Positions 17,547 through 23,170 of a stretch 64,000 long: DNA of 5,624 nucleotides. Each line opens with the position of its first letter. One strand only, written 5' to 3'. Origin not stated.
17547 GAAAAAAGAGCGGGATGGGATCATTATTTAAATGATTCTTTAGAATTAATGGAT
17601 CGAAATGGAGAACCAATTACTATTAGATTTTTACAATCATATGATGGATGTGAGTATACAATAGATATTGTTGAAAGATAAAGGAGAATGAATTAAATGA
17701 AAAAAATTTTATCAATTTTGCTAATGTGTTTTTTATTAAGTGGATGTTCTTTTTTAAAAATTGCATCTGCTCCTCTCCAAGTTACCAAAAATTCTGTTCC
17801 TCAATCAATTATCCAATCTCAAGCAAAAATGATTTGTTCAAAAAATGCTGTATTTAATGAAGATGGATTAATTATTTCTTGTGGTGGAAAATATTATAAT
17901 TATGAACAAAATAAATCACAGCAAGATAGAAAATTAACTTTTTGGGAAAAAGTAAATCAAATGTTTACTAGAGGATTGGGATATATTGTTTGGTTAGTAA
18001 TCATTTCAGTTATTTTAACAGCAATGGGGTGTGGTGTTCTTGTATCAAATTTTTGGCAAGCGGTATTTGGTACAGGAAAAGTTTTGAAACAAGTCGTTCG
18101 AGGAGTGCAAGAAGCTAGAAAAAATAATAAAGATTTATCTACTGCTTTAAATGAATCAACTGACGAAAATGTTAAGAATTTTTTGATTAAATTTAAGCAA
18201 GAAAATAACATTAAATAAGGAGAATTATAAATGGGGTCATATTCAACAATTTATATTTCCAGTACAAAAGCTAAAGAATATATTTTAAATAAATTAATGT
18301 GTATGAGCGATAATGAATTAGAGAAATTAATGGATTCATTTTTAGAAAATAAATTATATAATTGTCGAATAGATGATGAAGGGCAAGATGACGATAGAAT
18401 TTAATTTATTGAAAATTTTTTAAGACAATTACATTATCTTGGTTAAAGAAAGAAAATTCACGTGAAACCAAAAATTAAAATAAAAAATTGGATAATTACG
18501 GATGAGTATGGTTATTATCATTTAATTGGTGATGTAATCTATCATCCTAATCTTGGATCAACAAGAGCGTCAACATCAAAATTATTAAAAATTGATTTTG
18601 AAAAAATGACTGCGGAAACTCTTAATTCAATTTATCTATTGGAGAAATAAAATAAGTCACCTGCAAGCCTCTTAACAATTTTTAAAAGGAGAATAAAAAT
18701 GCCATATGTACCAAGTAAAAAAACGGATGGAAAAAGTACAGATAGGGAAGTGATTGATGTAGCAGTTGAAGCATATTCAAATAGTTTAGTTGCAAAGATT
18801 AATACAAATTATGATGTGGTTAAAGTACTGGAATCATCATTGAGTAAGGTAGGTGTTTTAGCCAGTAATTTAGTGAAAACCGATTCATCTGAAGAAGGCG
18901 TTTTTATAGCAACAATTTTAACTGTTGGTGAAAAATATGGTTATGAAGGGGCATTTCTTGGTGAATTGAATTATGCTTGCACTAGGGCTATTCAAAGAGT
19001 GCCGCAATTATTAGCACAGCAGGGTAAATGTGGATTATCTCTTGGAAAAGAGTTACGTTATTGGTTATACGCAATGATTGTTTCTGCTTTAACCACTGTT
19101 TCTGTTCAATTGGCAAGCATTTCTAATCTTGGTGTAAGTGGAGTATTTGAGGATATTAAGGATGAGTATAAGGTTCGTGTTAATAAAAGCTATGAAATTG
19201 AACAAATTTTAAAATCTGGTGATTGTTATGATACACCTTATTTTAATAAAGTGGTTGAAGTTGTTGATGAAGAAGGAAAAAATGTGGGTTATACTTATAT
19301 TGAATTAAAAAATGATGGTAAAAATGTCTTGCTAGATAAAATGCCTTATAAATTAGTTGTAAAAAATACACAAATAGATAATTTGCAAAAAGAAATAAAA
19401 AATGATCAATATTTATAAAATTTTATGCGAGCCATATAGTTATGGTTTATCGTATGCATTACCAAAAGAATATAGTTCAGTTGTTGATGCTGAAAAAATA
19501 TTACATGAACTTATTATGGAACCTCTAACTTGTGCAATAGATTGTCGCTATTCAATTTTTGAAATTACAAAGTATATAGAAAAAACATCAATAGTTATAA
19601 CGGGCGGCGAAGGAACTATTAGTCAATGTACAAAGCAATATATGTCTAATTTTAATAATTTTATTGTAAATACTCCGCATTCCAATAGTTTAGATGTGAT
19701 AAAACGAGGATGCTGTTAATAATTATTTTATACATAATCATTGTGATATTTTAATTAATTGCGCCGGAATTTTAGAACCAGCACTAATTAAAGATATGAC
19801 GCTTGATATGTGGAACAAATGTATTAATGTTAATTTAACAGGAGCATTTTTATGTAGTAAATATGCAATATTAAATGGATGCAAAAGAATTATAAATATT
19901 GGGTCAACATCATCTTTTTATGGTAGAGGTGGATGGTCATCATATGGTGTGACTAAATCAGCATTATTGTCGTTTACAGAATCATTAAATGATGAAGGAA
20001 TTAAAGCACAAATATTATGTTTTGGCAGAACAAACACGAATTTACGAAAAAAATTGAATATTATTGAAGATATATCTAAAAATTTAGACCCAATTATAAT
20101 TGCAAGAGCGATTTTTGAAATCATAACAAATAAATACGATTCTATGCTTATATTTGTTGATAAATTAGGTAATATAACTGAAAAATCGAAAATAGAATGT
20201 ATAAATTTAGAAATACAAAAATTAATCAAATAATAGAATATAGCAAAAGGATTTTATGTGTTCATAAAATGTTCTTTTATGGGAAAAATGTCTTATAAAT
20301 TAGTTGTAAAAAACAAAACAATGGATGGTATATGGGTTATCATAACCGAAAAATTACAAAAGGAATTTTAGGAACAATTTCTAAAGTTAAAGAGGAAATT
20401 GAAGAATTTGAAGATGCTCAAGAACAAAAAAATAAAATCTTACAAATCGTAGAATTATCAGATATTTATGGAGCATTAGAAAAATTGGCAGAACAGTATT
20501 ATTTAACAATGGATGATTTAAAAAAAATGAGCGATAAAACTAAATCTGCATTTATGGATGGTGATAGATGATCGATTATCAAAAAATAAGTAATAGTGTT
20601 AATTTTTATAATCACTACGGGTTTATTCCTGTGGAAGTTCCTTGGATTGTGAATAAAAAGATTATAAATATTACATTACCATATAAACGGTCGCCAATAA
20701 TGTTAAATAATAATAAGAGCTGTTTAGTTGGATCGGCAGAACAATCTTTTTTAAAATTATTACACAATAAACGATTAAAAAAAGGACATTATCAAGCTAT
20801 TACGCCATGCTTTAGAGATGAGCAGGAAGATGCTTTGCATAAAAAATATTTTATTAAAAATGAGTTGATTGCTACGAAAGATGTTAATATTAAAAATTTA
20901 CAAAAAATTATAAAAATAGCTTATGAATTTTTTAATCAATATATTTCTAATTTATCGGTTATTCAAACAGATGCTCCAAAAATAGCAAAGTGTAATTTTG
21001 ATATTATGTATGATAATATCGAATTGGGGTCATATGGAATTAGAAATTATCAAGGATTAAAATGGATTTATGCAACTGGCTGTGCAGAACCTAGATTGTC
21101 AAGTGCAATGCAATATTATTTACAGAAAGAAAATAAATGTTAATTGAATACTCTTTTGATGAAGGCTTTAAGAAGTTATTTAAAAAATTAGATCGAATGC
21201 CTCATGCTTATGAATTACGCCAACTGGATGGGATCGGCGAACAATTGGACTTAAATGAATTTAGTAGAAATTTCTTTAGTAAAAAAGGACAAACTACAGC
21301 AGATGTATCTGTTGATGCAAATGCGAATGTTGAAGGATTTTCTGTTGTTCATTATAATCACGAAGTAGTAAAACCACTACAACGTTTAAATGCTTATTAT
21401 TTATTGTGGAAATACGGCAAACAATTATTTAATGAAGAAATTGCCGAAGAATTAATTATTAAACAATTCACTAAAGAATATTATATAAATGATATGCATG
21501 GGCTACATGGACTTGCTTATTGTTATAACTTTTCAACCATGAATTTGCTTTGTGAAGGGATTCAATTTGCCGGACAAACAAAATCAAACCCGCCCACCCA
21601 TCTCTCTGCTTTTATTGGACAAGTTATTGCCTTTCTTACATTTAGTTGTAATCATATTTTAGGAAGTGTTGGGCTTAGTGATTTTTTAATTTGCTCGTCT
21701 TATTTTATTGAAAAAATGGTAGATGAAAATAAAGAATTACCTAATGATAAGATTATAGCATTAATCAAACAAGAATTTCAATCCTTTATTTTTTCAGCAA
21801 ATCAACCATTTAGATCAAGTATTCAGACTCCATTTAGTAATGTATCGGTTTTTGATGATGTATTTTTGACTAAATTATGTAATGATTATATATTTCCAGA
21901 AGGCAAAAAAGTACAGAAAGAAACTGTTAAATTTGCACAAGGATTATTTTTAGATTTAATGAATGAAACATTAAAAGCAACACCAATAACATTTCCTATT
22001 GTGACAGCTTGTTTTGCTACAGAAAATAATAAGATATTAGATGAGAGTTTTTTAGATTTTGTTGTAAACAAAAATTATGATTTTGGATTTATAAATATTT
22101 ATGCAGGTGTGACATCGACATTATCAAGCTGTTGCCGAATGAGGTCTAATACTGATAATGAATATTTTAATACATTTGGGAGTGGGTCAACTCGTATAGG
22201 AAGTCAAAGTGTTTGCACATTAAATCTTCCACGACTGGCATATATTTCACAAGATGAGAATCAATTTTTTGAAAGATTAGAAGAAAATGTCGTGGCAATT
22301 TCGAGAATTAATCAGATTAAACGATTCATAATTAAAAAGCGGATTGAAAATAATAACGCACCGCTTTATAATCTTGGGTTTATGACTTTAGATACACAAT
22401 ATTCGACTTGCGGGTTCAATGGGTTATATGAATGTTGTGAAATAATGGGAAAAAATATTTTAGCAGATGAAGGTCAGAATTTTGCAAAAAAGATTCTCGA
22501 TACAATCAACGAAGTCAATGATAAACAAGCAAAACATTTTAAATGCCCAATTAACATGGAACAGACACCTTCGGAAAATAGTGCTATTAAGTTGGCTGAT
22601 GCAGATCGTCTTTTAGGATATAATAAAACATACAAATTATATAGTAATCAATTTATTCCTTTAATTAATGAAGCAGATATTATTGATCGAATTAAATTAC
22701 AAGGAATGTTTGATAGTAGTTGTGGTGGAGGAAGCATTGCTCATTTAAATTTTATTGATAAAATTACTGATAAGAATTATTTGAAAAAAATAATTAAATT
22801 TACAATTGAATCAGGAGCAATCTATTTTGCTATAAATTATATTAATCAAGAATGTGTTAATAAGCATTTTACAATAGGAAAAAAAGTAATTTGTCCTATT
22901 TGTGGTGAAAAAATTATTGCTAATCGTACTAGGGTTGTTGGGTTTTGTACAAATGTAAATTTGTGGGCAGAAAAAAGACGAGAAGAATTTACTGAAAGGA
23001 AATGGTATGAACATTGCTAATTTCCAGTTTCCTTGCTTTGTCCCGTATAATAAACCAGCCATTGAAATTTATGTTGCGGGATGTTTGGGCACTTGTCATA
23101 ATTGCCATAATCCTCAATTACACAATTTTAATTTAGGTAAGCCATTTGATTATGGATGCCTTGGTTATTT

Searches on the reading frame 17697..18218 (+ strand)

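Call 97: search_protein_families(library=pfam, proteins=[window:17697-18218:+], max_evalue=0.001)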
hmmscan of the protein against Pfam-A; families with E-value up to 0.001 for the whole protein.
window:17697-18218:+ (173 aa): 1 family
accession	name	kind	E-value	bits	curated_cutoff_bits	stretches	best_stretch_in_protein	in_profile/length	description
PF20487.3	DUF6726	-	0.00016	21.9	27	1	2-30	3-31/58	Family of unknown function (DUF6726)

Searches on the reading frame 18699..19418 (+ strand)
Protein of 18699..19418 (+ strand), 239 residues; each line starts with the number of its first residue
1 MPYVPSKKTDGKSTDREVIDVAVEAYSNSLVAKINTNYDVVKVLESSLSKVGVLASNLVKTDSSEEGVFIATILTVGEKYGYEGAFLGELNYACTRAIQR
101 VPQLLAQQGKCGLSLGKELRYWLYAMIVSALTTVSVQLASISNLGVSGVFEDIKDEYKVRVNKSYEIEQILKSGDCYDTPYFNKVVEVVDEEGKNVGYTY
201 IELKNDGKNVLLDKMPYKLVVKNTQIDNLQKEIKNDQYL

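Call 32: search_protein_families(library=pfam, proteins=[window:18699-19418:+], max_evalue=0.001)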
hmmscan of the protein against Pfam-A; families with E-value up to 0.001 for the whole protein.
window:18699-19418:+ (239 aa): 1 family
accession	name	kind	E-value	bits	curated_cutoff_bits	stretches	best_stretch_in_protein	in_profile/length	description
PF21840.1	DUF6899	-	1.3e-09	39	27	1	1-175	1-84/85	Domain of unknown function (DUF6899)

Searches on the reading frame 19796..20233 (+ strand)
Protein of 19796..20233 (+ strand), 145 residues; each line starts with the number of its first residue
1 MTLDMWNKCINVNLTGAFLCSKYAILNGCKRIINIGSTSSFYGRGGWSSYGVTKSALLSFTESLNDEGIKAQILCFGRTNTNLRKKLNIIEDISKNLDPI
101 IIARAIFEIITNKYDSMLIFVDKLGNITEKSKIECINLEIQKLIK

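Call 97: search_protein_families(library=pfam, proteins=[window:19796-20233:+], max_evalue=0.001)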
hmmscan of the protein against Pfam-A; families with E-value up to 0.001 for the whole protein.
window:19796-20233:+ (145 aa): 2 families
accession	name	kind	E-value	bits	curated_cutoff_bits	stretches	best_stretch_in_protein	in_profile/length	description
PF00106.31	adh_short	-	4.2e-13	49.7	26.6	1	3-88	98-191/195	short chain dehydrogenase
PF13561.12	adh_short_C2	-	4e-08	33.6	27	1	1-95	92-192/236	Enoyl-(Acyl carrier protein) reductase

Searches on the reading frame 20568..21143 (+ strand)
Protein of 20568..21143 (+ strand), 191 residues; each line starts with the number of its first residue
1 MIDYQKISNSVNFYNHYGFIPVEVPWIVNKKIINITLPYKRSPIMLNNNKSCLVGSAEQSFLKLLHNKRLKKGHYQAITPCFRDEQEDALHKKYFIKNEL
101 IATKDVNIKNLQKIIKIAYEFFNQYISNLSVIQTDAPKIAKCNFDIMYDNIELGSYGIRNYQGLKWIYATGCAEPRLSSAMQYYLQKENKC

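Call 32: search_protein_families(library=pfam, proteins=[window:20568-21143:+], max_evalue=0.001)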
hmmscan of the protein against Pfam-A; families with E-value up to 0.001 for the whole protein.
window:20568-21143:+ (191 aa): 1 family
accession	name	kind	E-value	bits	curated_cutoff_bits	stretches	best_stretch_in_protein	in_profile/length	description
PF00152.25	tRNA-synt_2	-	5.9e-06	26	25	1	11-147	33-165/308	tRNA synthetases class II (D, K and N)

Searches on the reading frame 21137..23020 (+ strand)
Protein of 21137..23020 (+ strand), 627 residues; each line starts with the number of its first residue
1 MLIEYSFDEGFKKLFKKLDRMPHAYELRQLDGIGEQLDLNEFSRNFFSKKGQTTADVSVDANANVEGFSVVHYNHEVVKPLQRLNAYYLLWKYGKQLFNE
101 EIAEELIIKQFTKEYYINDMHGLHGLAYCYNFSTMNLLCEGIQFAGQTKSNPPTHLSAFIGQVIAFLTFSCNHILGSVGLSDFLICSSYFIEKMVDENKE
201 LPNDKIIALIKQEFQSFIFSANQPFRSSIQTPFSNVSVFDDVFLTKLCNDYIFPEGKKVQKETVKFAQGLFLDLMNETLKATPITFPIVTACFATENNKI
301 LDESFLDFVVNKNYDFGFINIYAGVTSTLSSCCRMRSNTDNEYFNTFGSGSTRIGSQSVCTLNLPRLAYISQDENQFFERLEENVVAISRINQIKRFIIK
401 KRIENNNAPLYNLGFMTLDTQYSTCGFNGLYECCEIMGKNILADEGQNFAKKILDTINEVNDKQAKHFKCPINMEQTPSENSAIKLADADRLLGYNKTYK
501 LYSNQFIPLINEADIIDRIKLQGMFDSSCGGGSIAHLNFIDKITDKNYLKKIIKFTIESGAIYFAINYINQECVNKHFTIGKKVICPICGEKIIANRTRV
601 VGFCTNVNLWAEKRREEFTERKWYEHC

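Call 7: search_protein_families(library=phrogs, proteins=[window:21137-23020:+], max_evalue=0.001)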
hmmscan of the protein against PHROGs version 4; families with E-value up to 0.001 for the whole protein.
window:21137-23020:+ (627 aa): 4 families
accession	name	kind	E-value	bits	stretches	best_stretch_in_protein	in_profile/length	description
phrog_25611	-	DNA, RNA and nucleotide metabolism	1.4e-87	295.6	2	1-338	1-339/978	anaerobic ribonucleoside reductase large subunit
phrog_487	-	moron, auxiliary metabolic gene and host takeover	2.7e-24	86.4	1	94-622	144-710/718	NrdD-like anaerobic ribonucleotide reductase large subunit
phrog_4218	-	DNA, RNA and nucleotide metabolism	4.3e-13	50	1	343-609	24-315/333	anaerobic ribonucleoside reductase large subunit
phrog_29160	-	DNA, RNA and nucleotide metabolism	3.4e-07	31.6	1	505-614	33-140/158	anaerobic ribonucleoside reductase large subunit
